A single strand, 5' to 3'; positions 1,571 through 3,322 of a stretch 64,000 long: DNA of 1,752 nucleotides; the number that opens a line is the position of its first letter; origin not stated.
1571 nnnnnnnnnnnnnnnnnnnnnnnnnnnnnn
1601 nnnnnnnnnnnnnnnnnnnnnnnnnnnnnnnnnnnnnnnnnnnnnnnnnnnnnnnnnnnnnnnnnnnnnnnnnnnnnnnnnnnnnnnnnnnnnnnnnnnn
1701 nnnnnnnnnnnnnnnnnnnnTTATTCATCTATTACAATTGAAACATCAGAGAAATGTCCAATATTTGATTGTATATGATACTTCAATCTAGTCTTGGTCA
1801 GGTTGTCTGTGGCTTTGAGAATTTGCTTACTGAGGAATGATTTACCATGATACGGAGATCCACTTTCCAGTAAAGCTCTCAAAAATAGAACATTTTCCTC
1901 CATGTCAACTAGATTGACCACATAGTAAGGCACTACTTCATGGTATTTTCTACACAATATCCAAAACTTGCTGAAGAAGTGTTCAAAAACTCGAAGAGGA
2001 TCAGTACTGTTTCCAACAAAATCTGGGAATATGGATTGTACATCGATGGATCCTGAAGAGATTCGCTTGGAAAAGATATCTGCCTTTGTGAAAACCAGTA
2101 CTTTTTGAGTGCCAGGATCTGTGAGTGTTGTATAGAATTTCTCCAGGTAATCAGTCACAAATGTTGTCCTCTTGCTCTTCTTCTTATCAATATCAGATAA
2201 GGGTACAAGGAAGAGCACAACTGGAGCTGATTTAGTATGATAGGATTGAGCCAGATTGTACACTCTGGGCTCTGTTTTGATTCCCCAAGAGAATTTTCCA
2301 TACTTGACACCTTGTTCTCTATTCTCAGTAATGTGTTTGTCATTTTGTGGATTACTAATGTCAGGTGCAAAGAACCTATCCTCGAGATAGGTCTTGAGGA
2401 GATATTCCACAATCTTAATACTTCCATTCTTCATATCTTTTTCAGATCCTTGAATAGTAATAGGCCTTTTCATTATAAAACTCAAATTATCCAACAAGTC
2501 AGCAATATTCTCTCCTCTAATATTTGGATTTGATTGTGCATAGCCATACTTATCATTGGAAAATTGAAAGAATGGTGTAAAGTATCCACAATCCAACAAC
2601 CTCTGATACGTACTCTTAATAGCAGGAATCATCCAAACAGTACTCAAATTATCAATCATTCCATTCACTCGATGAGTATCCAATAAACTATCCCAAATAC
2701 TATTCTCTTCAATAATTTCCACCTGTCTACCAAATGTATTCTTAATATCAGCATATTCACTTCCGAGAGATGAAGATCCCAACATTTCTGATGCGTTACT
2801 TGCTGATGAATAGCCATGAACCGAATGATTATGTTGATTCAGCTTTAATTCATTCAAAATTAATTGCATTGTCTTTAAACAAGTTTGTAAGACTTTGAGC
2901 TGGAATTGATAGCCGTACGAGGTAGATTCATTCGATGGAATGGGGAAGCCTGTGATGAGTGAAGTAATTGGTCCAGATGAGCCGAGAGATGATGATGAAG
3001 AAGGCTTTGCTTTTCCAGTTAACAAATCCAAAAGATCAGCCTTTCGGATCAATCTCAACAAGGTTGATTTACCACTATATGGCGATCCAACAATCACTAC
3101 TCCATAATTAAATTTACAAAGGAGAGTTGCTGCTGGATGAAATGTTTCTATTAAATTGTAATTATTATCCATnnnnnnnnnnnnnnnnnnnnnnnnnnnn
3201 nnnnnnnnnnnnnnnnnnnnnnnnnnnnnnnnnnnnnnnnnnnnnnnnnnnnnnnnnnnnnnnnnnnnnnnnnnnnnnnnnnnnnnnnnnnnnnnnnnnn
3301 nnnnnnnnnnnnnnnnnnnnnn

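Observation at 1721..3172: G-alpha-like protein lacking the switch II DVGGQ motif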

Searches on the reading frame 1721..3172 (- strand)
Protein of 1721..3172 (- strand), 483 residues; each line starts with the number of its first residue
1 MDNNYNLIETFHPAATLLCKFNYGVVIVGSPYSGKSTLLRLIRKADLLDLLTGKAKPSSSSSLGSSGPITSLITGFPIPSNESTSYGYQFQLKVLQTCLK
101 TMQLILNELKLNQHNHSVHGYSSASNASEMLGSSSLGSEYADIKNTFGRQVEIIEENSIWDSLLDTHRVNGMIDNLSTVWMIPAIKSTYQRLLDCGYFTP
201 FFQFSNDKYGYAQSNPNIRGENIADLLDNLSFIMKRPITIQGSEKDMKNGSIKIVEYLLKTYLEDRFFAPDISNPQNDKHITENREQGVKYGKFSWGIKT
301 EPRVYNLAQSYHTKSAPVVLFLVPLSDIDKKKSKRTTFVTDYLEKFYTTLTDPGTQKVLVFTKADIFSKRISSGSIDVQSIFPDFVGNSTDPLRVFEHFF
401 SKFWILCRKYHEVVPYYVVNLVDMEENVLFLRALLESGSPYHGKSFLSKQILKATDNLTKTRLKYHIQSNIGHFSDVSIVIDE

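Call 3: search_protein_families(library=pfam, proteins=[window:1721-3172:-], max_evalue=1)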
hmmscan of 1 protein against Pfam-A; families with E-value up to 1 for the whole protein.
window:1721-3172:- (483 aa): 3 families
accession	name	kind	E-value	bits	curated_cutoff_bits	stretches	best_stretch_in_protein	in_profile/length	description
PF00503.26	G-alpha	-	4.3e-13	49.5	48.8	2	315-426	206-321/333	G-protein alpha subunit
PF12948.12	MSP7_C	-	0.082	14.1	27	1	125-224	15-111/125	MSP7-like protein C-terminal domain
PF01926.29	MMR_HSR1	-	0.092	13.3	21.9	0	25-44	2-21/113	50S ribosome-binding GTPase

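Call 4: search_solved_structures(query=window:1721-3172:-, max_evalue=1, show_alignments=3)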
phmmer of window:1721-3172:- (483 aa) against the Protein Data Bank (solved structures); distinct sequences matched with E-value up to 1: 2.
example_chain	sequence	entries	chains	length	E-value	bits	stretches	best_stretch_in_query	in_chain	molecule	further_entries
8vga_A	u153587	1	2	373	0.023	16.8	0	317-399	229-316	Guanine nucleotide-binding protein alpha subunit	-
9uan_B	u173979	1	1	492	0.44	12.6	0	317-390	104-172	miniGq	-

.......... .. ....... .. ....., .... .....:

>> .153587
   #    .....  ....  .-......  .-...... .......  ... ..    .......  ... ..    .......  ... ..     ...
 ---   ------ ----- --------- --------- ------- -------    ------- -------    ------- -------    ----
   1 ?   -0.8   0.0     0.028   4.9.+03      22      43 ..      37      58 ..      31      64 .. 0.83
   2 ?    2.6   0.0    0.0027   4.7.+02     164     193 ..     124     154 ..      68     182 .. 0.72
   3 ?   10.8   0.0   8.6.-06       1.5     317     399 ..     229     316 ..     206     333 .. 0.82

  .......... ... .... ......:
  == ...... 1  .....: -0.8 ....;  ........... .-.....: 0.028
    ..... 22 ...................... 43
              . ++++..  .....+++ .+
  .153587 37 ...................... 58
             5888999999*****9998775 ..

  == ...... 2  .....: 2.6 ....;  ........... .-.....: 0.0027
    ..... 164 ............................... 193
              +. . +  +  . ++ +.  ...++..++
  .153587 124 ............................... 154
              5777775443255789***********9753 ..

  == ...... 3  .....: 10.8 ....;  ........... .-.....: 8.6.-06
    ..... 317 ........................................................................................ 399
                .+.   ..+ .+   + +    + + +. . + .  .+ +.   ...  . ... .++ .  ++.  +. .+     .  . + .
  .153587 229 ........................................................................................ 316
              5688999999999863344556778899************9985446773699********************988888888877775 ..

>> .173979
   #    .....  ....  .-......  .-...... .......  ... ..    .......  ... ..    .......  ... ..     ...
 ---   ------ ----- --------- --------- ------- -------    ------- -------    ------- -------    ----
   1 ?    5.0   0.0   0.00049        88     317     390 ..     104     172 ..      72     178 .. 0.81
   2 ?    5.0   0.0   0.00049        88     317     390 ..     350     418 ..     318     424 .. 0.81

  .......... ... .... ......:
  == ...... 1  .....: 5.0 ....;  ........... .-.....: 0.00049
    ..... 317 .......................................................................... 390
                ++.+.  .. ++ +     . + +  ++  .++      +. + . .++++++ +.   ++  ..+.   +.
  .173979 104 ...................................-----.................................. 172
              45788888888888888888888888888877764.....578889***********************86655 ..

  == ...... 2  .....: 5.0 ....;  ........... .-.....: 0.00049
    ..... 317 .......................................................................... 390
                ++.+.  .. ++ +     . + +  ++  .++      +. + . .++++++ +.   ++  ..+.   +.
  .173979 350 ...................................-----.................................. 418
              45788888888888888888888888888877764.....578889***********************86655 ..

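Call 5: find_homologous_proteins(query=window:1721-3172:-)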
Query window:1721-3172:- (483 aa): 3 proteins with E <= 0.001 among 8000 candidates.
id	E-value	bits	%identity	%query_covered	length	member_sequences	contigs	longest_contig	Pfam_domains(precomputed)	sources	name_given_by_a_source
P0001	0.0e+0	1089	100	100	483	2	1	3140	PF00503.27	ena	-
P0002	3.7e-84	301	39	95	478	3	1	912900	PF00503.27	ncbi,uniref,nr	ncbi:hypothetical protein FDP41_012944 [Naegleria fowleri]|uniref:G domain-containing protein n=2 Ta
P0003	2.2e-70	256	37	94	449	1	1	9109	PF00503.27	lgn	-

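Call 10: find_encoding_contigs(protein=P0002, flank=8000, max_places=3)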
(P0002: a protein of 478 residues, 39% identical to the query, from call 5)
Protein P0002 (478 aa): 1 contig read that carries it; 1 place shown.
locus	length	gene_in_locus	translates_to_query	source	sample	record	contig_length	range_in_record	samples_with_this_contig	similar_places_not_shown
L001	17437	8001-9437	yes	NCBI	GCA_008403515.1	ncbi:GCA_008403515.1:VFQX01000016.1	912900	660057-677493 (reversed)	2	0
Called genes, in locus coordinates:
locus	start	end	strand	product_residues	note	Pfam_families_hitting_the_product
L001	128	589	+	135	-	PF01778:Ribosomal_L28e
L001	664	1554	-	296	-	-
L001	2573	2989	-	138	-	-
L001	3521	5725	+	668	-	PF01343:Peptidase_S49, PF25145:NfeD1b_N (faint), PF01343:Peptidase_S49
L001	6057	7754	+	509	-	PF00069:Pkinase, PF07714:PK_Tyr_Ser-Thr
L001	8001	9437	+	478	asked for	PF00503:G-alpha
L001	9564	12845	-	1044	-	PF00144:Beta-lactamase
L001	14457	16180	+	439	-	-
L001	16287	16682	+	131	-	-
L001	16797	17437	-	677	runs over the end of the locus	PF02209:VHP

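Call 16: search_protein_representatives(protein=window:1721-3172:-)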
Query: 483 residues. Proteins with E-value up to 0.001 (for the whole library): 6; up to 1e-10: 4; up to 1e-30: 3. The best 6 are listed.
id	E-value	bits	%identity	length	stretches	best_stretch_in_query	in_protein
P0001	0.0e+00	1089.1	100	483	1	1-483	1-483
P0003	7.1e-71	255.9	43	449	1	29-465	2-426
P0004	1.9e-61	224.9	37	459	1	20-477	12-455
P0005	1.3e-19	86.9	37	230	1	19-202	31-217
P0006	6.1e-05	38.5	32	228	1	317-428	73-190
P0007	6.0e-04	35.3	29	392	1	318-462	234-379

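Call 21: find_related_loci(query=A2, collection=genome_contigs, flank=3000)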
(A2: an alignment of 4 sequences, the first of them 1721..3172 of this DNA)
Query A2 (483 aa) in genome_contigs; peptide patterns used: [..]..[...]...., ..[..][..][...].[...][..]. (x = any residue, [..] = any of these).
209 stretches matched a pattern, but none encodes a relative of the query by tblastn (E <= 1e-3).

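Call 23: find_encoding_contigs(protein=P0001, flank=5000, max_places=3)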
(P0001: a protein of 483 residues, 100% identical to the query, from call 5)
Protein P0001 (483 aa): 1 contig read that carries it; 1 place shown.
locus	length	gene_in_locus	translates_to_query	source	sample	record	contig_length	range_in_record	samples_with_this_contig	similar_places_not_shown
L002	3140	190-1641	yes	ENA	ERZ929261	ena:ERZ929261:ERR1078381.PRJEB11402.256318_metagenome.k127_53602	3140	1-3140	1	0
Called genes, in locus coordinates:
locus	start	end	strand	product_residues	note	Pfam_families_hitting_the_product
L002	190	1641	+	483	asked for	PF00503:G-alpha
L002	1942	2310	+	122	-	-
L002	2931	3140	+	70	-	?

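Call 24: find_encoding_contigs(protein=P0003, flank=5000, max_places=3)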
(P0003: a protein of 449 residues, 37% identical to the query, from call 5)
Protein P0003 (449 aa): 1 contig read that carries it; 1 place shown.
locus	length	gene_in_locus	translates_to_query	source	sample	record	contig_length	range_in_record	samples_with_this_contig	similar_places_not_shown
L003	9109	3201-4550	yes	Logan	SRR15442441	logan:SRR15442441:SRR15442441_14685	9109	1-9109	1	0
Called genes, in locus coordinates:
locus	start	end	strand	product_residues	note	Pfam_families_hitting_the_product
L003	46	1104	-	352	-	PF00089:Trypsin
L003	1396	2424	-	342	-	PF00291:PALP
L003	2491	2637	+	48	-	-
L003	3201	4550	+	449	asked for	PF00503:G-alpha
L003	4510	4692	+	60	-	-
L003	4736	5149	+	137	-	-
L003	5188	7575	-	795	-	PF12796:Ank_2 (faint)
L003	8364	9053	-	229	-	PF01127:Sdh_cyt (faint)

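Call 25: find_encoding_contigs(protein=P0007, flank=5000, max_places=3)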
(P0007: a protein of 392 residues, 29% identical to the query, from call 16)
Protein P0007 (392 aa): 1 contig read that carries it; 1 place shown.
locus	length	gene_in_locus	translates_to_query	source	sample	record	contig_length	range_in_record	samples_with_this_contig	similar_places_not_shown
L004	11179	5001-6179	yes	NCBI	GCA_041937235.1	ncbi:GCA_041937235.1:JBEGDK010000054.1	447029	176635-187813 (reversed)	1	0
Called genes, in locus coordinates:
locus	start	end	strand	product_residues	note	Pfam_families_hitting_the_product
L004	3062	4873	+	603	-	PF12799:LRR_4 (faint), PF13855:LRR_8 (faint), PF23598:LRR_14 (faint)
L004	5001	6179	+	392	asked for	PF00503:G-alpha, PF00025:Arf (faint)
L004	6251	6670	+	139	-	PF00959:Phage_lysozyme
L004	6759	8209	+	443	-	-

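Call 26: list_cluster_members(proteins=[window:1721-3172:-, window:3478-5346:+, window:7947-8981:-, window:30084-31526:+, window:52047-54191:-, window:39946-42252:+, window:58427-59731:+, window:33835-34896:-])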
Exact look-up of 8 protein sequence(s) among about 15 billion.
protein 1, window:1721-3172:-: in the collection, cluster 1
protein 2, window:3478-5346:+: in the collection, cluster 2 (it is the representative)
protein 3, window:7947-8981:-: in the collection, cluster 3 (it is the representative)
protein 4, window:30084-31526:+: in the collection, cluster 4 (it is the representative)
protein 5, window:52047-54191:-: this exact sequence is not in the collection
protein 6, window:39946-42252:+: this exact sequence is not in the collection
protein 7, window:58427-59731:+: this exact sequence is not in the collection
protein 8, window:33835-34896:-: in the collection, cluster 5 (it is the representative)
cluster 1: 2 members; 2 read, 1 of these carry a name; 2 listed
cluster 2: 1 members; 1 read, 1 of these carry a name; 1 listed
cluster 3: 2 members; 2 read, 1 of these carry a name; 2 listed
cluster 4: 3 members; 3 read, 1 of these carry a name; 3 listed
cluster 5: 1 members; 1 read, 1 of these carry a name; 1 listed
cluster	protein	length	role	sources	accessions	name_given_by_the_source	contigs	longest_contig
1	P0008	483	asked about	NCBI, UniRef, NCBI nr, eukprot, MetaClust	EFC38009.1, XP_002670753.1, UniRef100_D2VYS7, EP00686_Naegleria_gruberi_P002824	predicted protein [Naegleria gruberi] | Predicted protein n=1 Tax=Naegleria gruberi TaxID=5762 RepID=D2VYS7_NAEGR | uncharacterized protein NAEGRDRAFT_74226 [Naegleria gruberi]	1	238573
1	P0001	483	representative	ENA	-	-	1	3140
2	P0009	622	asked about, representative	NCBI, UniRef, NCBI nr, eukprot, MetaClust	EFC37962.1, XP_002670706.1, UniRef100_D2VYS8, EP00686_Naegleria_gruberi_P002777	predicted protein [Naegleria gruberi] | Predicted protein n=1 Tax=Naegleria gruberi TaxID=5762 RepID=D2VYS8_NAEGR | uncharacterized protein NAEGRDRAFT_59614 [Naegleria gruberi]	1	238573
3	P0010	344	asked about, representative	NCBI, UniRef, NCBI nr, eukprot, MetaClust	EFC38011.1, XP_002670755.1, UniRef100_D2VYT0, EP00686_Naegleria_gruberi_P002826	predicted protein [Naegleria gruberi] | Predicted protein n=1 Tax=Naegleria gruberi TaxID=5762 RepID=D2VYT0_NAEGR | uncharacterized protein NAEGRDRAFT_74229 [Naegleria gruberi]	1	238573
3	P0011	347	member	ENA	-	-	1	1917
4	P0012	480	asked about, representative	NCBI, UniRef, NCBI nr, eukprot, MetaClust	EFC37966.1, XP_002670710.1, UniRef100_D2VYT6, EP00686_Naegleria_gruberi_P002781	predicted protein [Naegleria gruberi] | Predicted protein n=1 Tax=Naegleria gruberi TaxID=5762 RepID=D2VYT6_NAEGR | uncharacterized protein NAEGRDRAFT_56361 [Naegleria gruberi]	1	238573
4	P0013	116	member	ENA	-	-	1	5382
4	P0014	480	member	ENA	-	-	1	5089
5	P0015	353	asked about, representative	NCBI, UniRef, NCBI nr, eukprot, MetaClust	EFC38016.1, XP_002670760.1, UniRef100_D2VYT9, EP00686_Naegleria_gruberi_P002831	predicted protein [Naegleria gruberi] | Predicted protein n=1 Tax=Naegleria gruberi TaxID=5762 RepID=D2VYT9_NAEGR | uncharacterized protein NAEGRDRAFT_59617 [Naegleria gruberi]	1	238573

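Call 33: predict_structure(alignment_id=A2)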
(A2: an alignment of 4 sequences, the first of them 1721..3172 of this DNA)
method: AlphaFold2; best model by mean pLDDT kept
length: 483 residues; sequences in the alignment: 4
mean_pLDDT: 44.1   pTM: 0.35
mean pLDDT of the five models: 44.1, 43.6, 43.4, 40.0, 35.9
residues with pLDDT >= 90: 0; 70-90: 28; 50-70: 133; < 50: 322
segments of 3 or more residues with pLDDT < 50: 1-87, 114-137, 194-222, 235-274, 276-320, 331-337, 350-356, 405-483
pLDDT, mean of each block of 10 residues (from residue 1): 26 26 27 32 38 36 27 34 46 62 67 47 32 44 74 66 54 71 62 45 32 33 54 48 39 40 30 33 31 29 28 37 54 46 54 49 58 71 68 58 50 41 41 39 35 36 37 34 34
secondary structure, 60 per line:
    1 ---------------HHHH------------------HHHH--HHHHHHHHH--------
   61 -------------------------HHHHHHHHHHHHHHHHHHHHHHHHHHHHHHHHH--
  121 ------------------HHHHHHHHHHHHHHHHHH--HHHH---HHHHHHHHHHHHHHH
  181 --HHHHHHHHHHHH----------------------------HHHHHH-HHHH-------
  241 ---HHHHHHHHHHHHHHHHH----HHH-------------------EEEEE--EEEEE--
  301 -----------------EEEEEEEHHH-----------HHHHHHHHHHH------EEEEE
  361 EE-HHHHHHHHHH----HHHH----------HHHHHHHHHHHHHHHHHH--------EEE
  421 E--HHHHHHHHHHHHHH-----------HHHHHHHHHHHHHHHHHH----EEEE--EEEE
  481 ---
elements in order: H16-19 H38-41 H44-52 H86-118 H139-156 H159-162 H166-180 H183-194 H223-228 H230-233 H244-260 E287-291 E294-298 E318-324 H339-349 E356-362 H364-373 H378-381 H392-409 E418-421 H424-437 H449-466 E471-474 E477-480

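Call 35: find_homologous_proteins(query=A3, max_evalue=0.001)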
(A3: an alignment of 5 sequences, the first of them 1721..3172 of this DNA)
Query A3 (5 sequences) (483 aa, profile of the alignment): 4 proteins with E <= 0.001 among 8000 candidates.
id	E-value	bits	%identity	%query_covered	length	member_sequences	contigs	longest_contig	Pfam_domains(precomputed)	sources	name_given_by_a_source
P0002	2.9e-206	704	39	95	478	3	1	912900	PF00503.27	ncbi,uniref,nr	ncbi:hypothetical protein FDP41_012944 [Naegleria fowleri]|uniref:G domain-containing protein n=2 Ta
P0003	1.3e-197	676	37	94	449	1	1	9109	PF00503.27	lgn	-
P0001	4.5e-196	670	100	100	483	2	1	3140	PF00503.27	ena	-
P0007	4.9e-97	344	25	27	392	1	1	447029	PF00025.28,PF00503.27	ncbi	ncbi:hypothetical protein ABK040_002026 [Willaertia magna]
